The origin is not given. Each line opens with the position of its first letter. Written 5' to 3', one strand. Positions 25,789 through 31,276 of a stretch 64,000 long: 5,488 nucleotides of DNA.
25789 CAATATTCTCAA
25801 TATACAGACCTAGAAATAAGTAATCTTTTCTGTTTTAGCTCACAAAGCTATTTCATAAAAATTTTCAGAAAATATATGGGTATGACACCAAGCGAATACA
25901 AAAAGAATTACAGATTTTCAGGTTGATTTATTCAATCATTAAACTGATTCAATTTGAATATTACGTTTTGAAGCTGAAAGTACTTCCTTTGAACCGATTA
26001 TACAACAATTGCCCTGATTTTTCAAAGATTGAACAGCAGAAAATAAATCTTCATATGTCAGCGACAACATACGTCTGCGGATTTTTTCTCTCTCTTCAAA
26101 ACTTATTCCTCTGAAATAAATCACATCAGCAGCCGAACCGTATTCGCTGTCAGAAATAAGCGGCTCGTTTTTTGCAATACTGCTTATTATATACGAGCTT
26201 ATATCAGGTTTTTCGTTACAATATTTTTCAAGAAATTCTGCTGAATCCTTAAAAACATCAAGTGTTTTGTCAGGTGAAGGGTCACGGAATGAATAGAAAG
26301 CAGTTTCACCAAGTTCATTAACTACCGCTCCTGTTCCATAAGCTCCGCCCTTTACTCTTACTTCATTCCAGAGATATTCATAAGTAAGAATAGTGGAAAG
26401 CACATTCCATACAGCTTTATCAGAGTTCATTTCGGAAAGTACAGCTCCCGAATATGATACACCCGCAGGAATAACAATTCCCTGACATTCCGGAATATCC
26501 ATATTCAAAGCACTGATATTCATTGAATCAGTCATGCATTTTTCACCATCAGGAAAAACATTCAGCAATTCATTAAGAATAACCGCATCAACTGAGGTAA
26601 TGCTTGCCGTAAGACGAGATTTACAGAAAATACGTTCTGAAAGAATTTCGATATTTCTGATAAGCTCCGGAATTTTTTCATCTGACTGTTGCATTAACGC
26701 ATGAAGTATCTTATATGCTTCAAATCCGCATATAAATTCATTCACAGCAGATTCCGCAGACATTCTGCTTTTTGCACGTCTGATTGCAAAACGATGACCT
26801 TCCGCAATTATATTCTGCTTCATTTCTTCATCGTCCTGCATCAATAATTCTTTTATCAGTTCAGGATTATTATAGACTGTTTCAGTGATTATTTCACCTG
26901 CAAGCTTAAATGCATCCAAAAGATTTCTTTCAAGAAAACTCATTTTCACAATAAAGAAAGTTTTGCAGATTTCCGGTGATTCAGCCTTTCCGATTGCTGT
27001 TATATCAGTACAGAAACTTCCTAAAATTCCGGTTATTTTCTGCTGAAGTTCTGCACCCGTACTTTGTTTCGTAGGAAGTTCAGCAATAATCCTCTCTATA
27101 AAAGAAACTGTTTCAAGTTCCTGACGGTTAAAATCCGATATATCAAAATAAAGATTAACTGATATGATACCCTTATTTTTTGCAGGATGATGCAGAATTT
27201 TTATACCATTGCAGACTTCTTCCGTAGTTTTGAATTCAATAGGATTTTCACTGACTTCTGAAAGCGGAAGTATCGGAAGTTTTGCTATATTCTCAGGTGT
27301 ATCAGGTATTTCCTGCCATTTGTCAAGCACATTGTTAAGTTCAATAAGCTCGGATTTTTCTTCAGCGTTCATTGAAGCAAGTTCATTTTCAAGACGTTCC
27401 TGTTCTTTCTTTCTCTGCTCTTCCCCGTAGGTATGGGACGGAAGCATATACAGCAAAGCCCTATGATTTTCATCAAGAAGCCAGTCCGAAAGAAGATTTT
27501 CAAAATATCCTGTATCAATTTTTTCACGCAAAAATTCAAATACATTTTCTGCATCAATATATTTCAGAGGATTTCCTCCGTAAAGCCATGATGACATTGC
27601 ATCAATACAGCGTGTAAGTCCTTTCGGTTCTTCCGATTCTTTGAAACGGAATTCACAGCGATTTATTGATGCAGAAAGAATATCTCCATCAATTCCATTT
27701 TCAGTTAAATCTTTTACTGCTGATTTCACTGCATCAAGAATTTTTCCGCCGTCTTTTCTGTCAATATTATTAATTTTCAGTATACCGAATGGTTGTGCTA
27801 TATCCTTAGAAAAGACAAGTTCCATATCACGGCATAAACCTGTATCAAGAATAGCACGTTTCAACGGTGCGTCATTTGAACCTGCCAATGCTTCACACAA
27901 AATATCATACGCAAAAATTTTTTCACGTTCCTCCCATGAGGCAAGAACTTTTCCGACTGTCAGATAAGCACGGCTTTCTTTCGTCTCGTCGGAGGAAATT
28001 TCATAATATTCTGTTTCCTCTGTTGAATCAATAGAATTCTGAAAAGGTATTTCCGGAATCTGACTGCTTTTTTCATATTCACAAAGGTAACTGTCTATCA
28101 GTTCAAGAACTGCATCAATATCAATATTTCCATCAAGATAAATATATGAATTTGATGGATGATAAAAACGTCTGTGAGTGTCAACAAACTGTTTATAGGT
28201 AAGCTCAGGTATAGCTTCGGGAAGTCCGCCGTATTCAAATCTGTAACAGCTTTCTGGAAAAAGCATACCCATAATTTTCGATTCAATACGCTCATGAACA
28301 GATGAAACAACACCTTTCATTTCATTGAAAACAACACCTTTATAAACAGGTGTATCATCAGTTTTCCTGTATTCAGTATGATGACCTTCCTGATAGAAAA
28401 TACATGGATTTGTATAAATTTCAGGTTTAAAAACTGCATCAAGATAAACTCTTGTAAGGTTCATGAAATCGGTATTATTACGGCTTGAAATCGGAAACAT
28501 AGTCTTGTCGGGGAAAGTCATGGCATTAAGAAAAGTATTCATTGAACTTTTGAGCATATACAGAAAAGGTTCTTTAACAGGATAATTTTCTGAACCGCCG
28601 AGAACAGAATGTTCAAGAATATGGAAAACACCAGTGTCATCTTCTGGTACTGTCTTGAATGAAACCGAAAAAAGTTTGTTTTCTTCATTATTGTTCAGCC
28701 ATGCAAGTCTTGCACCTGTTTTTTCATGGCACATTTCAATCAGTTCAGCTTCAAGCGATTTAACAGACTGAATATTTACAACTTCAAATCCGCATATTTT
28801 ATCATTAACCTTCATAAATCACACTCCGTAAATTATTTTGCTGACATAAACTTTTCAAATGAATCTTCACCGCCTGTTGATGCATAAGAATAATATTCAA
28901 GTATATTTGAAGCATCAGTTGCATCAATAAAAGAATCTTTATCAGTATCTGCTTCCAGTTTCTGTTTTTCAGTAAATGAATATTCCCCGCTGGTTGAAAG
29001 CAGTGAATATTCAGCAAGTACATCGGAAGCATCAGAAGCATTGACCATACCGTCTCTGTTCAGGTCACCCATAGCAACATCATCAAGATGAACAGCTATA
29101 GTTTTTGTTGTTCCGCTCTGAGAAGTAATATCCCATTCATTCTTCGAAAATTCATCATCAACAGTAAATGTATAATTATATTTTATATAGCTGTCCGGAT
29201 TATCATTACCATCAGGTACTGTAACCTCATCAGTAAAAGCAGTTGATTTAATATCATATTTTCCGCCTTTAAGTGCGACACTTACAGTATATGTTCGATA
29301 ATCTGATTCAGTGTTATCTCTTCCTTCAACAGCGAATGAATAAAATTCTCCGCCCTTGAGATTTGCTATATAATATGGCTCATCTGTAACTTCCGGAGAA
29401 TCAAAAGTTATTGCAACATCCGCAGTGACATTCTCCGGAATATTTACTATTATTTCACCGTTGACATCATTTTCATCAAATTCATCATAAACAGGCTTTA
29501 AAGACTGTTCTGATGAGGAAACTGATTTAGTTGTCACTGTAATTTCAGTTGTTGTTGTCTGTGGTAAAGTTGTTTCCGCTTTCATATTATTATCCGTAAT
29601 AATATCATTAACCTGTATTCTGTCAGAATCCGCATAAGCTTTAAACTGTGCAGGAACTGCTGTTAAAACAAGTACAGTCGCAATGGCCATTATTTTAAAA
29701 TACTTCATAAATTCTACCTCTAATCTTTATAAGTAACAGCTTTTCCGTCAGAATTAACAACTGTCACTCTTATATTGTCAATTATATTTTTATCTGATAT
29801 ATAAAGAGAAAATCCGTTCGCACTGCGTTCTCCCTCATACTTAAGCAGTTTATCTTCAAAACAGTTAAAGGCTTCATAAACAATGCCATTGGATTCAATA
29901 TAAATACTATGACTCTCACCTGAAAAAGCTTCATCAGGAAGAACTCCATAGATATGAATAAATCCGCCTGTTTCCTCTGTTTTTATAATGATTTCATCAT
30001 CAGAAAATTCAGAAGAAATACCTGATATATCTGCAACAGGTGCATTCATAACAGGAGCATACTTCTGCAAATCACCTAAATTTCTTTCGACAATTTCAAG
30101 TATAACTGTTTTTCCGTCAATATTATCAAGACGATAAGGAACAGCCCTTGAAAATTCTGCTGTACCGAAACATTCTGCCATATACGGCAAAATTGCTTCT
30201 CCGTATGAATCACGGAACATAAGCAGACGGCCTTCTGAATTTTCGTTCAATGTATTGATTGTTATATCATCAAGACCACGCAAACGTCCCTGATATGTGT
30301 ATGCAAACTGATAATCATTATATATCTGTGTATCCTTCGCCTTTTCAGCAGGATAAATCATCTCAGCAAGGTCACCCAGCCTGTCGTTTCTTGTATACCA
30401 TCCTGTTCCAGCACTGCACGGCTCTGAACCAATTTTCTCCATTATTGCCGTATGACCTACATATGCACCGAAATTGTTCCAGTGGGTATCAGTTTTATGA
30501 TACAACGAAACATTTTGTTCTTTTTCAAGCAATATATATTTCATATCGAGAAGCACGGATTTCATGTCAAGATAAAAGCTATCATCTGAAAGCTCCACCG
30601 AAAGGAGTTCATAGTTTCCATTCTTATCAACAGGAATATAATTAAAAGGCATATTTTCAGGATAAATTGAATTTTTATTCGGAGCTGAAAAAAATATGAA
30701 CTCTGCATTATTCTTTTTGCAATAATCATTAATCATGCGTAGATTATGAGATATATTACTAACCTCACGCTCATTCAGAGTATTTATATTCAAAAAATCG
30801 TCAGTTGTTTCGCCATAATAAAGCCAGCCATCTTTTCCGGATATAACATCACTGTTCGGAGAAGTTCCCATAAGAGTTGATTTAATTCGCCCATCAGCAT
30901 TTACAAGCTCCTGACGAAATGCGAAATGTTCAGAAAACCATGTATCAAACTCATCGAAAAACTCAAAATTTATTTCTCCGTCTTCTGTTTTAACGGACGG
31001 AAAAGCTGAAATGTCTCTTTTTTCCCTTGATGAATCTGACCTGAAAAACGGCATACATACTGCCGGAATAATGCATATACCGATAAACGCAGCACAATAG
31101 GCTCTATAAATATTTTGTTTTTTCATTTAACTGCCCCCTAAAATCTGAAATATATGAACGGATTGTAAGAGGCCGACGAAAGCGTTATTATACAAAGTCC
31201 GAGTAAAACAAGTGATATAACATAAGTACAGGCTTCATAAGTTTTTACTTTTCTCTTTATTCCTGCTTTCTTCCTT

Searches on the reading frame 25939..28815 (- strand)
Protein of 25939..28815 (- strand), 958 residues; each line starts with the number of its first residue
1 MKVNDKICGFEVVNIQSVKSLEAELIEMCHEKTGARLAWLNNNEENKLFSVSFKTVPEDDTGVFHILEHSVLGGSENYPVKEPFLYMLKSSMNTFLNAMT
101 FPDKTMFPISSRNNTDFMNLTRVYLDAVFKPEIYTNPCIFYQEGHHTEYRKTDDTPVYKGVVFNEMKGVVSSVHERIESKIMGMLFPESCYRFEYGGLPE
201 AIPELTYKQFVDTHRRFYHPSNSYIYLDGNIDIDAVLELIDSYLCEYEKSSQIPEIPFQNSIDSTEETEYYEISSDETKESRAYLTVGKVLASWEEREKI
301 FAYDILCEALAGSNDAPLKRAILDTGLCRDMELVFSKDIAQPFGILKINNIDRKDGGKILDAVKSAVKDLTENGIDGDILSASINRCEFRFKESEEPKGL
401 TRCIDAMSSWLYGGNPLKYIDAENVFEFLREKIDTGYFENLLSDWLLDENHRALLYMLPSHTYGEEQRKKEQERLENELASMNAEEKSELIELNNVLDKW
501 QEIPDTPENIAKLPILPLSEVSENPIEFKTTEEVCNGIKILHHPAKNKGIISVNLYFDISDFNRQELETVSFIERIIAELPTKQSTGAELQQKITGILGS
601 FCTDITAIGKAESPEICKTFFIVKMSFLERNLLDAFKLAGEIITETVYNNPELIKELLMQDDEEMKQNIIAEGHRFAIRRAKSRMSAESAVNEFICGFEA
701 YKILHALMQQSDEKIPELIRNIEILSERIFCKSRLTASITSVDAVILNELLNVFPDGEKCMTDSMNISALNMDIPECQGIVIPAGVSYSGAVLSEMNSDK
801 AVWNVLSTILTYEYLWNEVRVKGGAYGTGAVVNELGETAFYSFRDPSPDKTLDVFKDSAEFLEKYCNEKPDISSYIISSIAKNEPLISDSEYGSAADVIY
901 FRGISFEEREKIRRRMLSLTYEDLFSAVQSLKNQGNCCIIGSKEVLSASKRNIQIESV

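Call 53: search_protein_families(library=pfam, proteins=[window:25939-28815:-], max_evalue=0.00001)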
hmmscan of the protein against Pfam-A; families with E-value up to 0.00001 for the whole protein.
window:25939-28815:- (958 aa): 3 families
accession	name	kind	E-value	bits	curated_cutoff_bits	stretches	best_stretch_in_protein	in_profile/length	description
PF08367.16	M16C_assoc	-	1.5e-47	162.3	25.3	1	457-707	1-252/252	Peptidase M16C associated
PF22516.1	PreP_C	-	1.4e-29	103.3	27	1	786-943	13-173/173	PreP C-terminal domain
PF05193.26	Peptidase_M16_C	-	4.9e-19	69.3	23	1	205-384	2-178/181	Peptidase M16 inactive domain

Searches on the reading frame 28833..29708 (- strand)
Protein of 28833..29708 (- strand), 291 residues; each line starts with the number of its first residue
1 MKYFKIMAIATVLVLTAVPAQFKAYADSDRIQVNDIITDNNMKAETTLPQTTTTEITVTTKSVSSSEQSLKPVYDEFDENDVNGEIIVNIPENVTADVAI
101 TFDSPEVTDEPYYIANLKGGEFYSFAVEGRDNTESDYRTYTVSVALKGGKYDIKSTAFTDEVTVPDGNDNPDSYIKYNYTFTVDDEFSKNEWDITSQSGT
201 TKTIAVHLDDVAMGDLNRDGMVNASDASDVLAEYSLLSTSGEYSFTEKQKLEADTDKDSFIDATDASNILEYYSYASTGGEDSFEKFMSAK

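Call 53: search_protein_families(library=pfam, proteins=[window:28833-29708:-], max_evalue=0.00001)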
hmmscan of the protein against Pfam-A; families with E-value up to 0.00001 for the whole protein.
window:28833-29708:- (291 aa): 1 family
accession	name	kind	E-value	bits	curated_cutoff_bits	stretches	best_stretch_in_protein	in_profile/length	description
PF00404.24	Dockerin_1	-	5.5e-07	30.1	22.9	1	214-269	2-52/57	Dockerin type I domain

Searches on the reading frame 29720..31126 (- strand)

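Call 53: search_protein_families(library=pfam, proteins=[window:29720-31126:-], max_evalue=0.00001)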
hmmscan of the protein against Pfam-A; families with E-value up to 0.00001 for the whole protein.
window:29720-31126:- (468 aa): 2 families
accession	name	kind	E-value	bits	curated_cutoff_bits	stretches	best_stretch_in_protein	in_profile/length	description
PF16822.11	ALGX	-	4.3e-15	56.5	26.5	1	94-271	1-176/268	SGNH hydrolase-like domain, acetyltransferase AlgX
PF14286.12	DHHW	-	6.2e-12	45.9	25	0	35-92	1-56/385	DHHW protein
